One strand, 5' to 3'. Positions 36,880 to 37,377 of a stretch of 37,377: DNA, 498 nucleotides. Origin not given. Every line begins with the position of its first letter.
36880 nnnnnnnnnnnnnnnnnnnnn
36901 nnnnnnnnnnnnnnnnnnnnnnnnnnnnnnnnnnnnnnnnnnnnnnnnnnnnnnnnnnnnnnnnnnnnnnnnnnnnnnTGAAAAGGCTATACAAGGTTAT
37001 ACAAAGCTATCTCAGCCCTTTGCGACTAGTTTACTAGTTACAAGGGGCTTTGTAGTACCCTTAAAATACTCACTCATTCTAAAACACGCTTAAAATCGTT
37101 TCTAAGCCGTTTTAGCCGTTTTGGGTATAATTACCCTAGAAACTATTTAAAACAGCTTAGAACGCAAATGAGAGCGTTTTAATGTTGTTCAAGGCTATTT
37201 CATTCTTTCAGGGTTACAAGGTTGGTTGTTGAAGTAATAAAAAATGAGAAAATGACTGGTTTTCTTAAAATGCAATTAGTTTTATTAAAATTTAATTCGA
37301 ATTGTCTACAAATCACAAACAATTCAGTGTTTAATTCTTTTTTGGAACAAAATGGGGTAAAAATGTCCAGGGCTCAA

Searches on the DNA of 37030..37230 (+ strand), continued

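Call 67: search_dna_similar(query=window:37084-37172:+, collection=plasmids, mode=distant, max_evalue=10, max_rows=40)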
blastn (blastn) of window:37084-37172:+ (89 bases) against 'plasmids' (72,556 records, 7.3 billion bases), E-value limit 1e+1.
Records with a match: 365; places in all: 385; records where one place covers at least 80% of the query: 51.
Best place of each record, by identity: >=99% 2; 95-99% 44; 90-95% 106; 80-90% 105; 60-80% 108.
By first word of the organism name: Lactiplantibacillus 91; Enterococcus 79; Lactococcus 68; Acinetobacter 20; Latilactobacillus 15; Lacticaseibacillus 11; Lactobacillus 10; Streptococcus 10; Pediococcus 9; Secundilactobacillus 6; and 24 more.
By predicted mobility (MOB-suite, as given by PLSDB): mobilizable 197; non-mobilizable 145; conjugative 23.
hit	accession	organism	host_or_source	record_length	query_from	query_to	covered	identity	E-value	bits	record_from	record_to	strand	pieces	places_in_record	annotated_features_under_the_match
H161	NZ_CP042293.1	Enterococcus hirae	pig,Anal swab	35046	2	86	96%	71.3%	6e-2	43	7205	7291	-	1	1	none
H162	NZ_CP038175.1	Enterococcus faecium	chicken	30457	2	86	96%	71.3%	6e-2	43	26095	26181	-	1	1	none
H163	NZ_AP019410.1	Enterococcus faecium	Homo sapiens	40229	2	86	96%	71.3%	6e-2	43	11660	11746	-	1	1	none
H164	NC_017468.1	Lactobacillus helveticus H10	-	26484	8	85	88%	73.1%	2e-1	41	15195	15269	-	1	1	none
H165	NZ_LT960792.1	Latilactobacillus sakei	French dry-type Pork sausage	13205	8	79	81%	76.4%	3e-5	55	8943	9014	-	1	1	none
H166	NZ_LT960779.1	Latilactobacillus sakei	Human feces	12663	8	79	81%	76.4%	3e-5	55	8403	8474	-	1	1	none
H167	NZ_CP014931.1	Secundilactobacillus paracollinoides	cell culture,pilsner beer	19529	8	79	81%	76.4%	3e-5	55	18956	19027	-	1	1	none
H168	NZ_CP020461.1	Latilactobacillus sakei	food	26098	8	79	81%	75.0%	4e-4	50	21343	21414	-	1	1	none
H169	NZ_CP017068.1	Lactiplantibacillus plantarum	Homo sapiens,cell culture,Commercial ...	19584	8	79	81%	75.0%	4e-4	50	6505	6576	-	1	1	none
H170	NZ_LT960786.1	Latilactobacillus sakei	Beef carpaccio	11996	8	79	81%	75.0%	4e-4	50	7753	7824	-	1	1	none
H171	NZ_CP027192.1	Lactobacillus sp. CBA3605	kimchi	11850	8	79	81%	75.0%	4e-4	50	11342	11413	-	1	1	none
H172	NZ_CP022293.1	Lactiplantibacillus plantarum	cell culture,kimchi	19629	8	79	81%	75.0%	4e-4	50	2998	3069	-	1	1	none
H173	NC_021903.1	Lactiplantibacillus plantarum ZJ316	Homo sapiens,healthy newborn fecal ...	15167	8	79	81%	75.0%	4e-4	50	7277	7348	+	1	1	none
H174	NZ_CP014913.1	Secundilactobacillus paracollinoides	cell culture,beer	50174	8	79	81%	75.0%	4e-4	50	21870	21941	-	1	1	none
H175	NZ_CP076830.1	Lactiplantibacillus plantarum 2025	milk products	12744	8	79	81%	75.0%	4e-4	50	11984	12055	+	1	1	none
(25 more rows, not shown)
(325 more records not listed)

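Call 68: get_annotated_region(hit=H165, flank=2500)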
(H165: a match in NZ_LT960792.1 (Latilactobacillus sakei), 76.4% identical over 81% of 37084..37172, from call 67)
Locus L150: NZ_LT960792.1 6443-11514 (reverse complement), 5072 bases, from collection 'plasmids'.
description: Latilactobacillus sakei strain J54 plasmid 3, complete sequence
organism: Latilactobacillus sakei (NCBI taxid 1599)
taxonomy: Bacteria; Bacillota; Bacilli; Lactobacillales; Lactobacillaceae; Latilactobacillus; Latilactobacillus sakei
host: -; source: French dry-type Pork sausage; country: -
typing (MOB-suite, as given by PLSDB): mobilizable; replicon rep_cluster_1948,rep_cluster_2119; relaxase MOBP
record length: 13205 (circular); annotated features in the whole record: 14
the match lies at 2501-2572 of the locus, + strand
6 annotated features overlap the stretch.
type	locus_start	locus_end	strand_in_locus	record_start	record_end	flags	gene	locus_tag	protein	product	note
CDS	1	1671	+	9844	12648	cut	-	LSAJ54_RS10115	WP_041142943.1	cation-transporting P-type ATPase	-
CDS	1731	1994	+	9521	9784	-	-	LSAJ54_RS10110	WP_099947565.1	hypothetical protein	-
CDS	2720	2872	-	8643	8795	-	-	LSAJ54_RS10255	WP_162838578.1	hypothetical protein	-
CDS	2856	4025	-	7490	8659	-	-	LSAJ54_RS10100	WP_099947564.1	relaxase/mobilization nuclease domain-containing protein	-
CDS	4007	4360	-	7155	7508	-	mobC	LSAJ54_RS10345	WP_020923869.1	plasmid mobilization relaxosome protein MobC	-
CDS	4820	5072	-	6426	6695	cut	-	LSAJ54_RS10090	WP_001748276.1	helix-turn-helix transcriptional regulator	-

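Call 69: get_annotated_region(hit=H161, flank=2500)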
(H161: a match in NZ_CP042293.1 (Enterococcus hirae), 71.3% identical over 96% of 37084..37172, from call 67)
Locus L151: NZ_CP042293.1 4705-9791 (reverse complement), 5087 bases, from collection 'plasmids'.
description: Enterococcus hirae strain HDC14-2 plasmid pHDC14-2.35K, complete sequence
organism: Enterococcus hirae (NCBI taxid 1354)
taxonomy: Bacteria; Bacillota; Bacilli; Lactobacillales; Enterococcaceae; Enterococcus; Enterococcus hirae
host: -; source: pig,Anal swab; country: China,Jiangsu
typing (MOB-suite, as given by PLSDB): mobilizable; replicon rep_cluster_889; relaxase MOBP
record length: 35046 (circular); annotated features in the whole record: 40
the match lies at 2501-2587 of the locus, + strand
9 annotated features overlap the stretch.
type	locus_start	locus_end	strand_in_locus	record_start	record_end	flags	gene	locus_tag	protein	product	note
CDS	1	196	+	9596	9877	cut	-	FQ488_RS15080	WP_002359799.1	hypothetical protein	-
CDS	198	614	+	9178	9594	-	-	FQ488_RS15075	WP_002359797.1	hypothetical protein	-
CDS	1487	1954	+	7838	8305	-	-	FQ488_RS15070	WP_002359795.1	hypothetical protein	-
CDS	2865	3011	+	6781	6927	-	-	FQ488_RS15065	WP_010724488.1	hypothetical protein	-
CDS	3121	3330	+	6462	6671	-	-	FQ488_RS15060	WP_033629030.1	hypothetical protein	-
CDS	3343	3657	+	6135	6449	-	-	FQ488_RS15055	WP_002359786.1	hypothetical protein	-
CDS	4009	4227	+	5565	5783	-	mobC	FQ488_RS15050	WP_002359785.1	plasmid mobilization relaxosome protein MobC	-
CDS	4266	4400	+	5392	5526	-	-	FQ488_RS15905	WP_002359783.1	hypothetical protein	-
CDS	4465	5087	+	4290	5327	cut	-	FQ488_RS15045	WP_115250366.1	relaxase/mobilization nuclease domain-containing protein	-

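Call 70: get_annotated_region(hit=H173, flank=2500)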
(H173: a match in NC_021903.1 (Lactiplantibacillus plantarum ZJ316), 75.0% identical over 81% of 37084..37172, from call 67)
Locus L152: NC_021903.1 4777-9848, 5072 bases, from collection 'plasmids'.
description: Lactiplantibacillus plantarum ZJ316 plasmid pLP-ZJ101, complete sequence
organism: Lactiplantibacillus plantarum ZJ316 (NCBI taxid 1284663)
taxonomy: Bacteria; Bacillota; Bacilli; Lactobacillales; Lactobacillaceae; Lactiplantibacillus; Lactiplantibacillus plantarum; Lactiplantibacillus plantarum ZJ316
host: -; source: Homo sapiens,healthy newborn fecal sample; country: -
typing (MOB-suite, as given by PLSDB): mobilizable; replicon rep_cluster_1229,rep_cluster_1948; relaxase MOBP
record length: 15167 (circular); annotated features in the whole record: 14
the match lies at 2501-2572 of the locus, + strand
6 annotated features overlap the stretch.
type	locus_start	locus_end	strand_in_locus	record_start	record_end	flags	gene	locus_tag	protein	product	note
CDS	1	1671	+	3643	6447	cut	-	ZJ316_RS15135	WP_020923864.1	cation-transporting P-type ATPase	-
CDS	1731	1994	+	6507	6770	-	-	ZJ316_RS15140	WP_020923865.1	hypothetical protein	-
CDS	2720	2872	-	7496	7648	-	-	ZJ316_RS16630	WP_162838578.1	hypothetical protein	-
CDS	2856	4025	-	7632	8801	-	-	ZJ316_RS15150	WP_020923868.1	relaxase/mobilization nuclease domain-containing protein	-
CDS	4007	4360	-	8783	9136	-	mobC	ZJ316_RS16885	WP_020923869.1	plasmid mobilization relaxosome protein MobC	-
CDS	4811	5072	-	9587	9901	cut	-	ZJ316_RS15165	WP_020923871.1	DUF3892 domain-containing protein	-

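Call 75: search_dna_similar(query=window:37084-37172:+, collection=plasmids, mode=distant, max_evalue=10, max_rows=60, rows=spread)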
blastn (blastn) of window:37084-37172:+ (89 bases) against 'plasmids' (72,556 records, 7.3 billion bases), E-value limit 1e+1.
Records with a match: 365; places in all: 385; records where one place covers at least 80% of the query: 51.
Best place of each record, by identity: >=99% 2; 95-99% 44; 90-95% 106; 80-90% 105; 60-80% 108.
By first word of the organism name: Lactiplantibacillus 91; Enterococcus 79; Lactococcus 68; Acinetobacter 20; Latilactobacillus 15; Lacticaseibacillus 11; Lactobacillus 10; Streptococcus 10; Pediococcus 9; Secundilactobacillus 6; and 24 more.
By predicted mobility (MOB-suite, as given by PLSDB): mobilizable 197; non-mobilizable 145; conjugative 23.
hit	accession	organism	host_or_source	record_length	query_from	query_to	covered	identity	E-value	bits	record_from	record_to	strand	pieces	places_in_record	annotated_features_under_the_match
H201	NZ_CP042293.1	Enterococcus hirae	pig,Anal swab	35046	2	86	96%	71.3%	6e-2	43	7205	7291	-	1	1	none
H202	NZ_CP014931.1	Secundilactobacillus paracollinoides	cell culture,pilsner beer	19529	8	79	81%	76.4%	3e-5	55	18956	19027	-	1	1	none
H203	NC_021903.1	Lactiplantibacillus plantarum ZJ316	Homo sapiens,healthy newborn fecal ...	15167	8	79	81%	75.0%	4e-4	50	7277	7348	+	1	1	none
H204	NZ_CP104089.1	Lactiplantibacillus plantarum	Homo sapiens,cell culture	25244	8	79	81%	75.0%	4e-4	50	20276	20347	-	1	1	none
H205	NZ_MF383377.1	Latilactobacillus curvatus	-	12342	8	79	81%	75.0%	4e-4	50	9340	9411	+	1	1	none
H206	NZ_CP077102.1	Lactiplantibacillus pentosus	-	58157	8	79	81%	74.3%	5e-3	46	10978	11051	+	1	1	none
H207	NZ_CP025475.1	Latilactobacillus curvatus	Homo sapiens,cell culture,adult feces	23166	8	79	81%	73.6%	2e-2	46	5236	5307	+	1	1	none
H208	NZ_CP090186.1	Lactiplantibacillus plantarum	single strain,tea( De'ang pickled tea)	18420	8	79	81%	73.3%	2e-2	45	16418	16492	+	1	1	none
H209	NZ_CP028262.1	Lactiplantibacillus plantarum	cell culture,Soybean paste ...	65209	8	79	81%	72.4%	6e-2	43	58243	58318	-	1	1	none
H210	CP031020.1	Lactobacillus helveticus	metagenomic assembly,Natural whey ...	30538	20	85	74%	74.2%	7e-1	40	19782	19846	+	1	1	none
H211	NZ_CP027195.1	Lactobacillus sp. CBA3606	-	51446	20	85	74%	72.7%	8e+0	36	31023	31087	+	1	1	none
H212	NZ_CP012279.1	Pediococcus damnosus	brewery environment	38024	20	85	74%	72.7%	8e+0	36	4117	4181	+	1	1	none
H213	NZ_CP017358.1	Lactiplantibacillus plantarum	cell culture,raw sausage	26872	20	85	74%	72.7%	8e+0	36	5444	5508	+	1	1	none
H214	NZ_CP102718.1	Lacticaseibacillus rhamnosus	Homo sapiens,Cell culture,tongue coating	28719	20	85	74%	72.7%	8e+0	36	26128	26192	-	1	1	none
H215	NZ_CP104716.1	Lactiplantibacillus pentosus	cell culture,Jiangshui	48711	20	79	67%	75.4%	8e+0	37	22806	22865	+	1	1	none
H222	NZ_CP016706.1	Lactococcus lactis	Single cell,Dairy fermentation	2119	5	38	38%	88.2%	2e-1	41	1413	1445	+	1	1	none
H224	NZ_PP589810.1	Lactococcus sp.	Bacterial culture,Dairy environment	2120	5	38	38%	88.2%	2e-1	41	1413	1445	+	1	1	none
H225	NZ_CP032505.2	Lactococcus lactis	Dairy Fermentation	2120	5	38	38%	88.2%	2e-1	41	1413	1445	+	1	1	none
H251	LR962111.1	Enterococcus faecalis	-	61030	61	85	28%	92.0%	2e+0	37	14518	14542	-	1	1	none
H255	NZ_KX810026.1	Enterococcus faecium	Homo sapiens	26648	61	85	28%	92.0%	2e+0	37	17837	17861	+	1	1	none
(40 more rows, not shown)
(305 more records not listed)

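Call 96: get_annotated_region(hit=H255, flank=2500)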
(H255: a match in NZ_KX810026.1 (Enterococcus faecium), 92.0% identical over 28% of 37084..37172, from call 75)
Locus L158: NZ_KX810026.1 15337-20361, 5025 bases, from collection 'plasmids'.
description: Enterococcus faecium strain Efm0038 plasmid pJEG043, complete sequence
organism: Enterococcus faecium (NCBI taxid 1352)
taxonomy: Bacteria; Bacillota; Bacilli; Lactobacillales; Enterococcaceae; Enterococcus; Enterococcus faecium
host: -; source: Homo sapiens; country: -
typing (MOB-suite, as given by PLSDB): non-mobilizable; replicon Inc18,rep_cluster_1118
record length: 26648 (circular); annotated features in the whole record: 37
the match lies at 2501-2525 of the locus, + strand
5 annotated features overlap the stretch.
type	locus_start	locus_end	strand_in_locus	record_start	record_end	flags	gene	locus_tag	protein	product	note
CDS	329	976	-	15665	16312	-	-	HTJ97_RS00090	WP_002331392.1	type A-7 chloramphenicol O-acetyltransferase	-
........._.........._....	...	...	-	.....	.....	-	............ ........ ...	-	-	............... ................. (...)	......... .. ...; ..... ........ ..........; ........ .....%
predicted_resistance_gene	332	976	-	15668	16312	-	catA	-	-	type A-7 chloramphenicol O-acetyltransferase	predicted by amrfinderplus; class PHENICOL; identity 100.0%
CDS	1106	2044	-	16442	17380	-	-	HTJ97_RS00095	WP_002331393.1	replication initiation factor domain-containing protein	GO:0006270 - DNA replication initiation [Evidence IEA]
CDS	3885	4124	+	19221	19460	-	-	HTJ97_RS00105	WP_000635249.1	peptide-binding protein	-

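Call 116: get_annotated_region(hit=H251, flank=3500)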
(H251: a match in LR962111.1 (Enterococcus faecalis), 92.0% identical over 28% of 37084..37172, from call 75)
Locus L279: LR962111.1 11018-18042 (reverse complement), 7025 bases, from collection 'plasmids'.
description: Enterococcus faecalis isolate 26975_1#236 genome assembly, plasmid: 2
organism: Enterococcus faecalis (NCBI taxid 1351)
taxonomy: Bacteria; Bacillota; Bacilli; Lactobacillales; Enterococcaceae; Enterococcus; Enterococcus faecalis
host: -; source: -; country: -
typing (MOB-suite, as given by PLSDB): mobilizable; replicon rep_cluster_1118,rep_cluster_185; relaxase MOBC,MOBV
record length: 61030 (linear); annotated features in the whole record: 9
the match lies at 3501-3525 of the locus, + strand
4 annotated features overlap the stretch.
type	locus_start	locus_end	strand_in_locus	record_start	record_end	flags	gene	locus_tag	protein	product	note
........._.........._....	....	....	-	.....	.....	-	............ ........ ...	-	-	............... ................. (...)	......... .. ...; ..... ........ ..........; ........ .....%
predicted_resistance_gene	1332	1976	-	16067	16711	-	catA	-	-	type A-7 chloramphenicol O-acetyltransferase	predicted by amrfinderplus; class PHENICOL; identity 100.0%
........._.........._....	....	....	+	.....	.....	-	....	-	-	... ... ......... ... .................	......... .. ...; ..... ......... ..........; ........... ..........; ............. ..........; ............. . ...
predicted_resistance_gene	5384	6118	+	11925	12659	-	erm(B)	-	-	23S rRNA (adenine(2058)-N(6))-methyltransferase Erm(B)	predicted by amrfinderplus; class LINCOSAMIDE/MACROLIDE/STREPTOGRAMIN; identity 100.0%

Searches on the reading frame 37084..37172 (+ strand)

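Call 115: search_protein_families(library=pfam, proteins=[L099:2318-2503:+, L099:2605-3366:+], max_evalue=0.01)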
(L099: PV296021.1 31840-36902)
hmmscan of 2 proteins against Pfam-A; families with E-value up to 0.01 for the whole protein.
L099:2318-2503:+ (61 aa): 2 families
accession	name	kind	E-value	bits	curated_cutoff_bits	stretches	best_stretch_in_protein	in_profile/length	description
PF01381.28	HTH_3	-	0.00025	21.4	23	1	10-43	1-34/55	Helix-turn-helix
PF13560.12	HTH_31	-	0.001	19.8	27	1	9-44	5-40/64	Helix-turn-helix domain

L099:2605-3366:+ (253 aa): 1 family
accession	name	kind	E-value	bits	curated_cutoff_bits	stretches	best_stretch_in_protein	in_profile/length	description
PF13730.12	HTH_36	-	0.0021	18.2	25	1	24-74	2-55/55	Helix-turn-helix domain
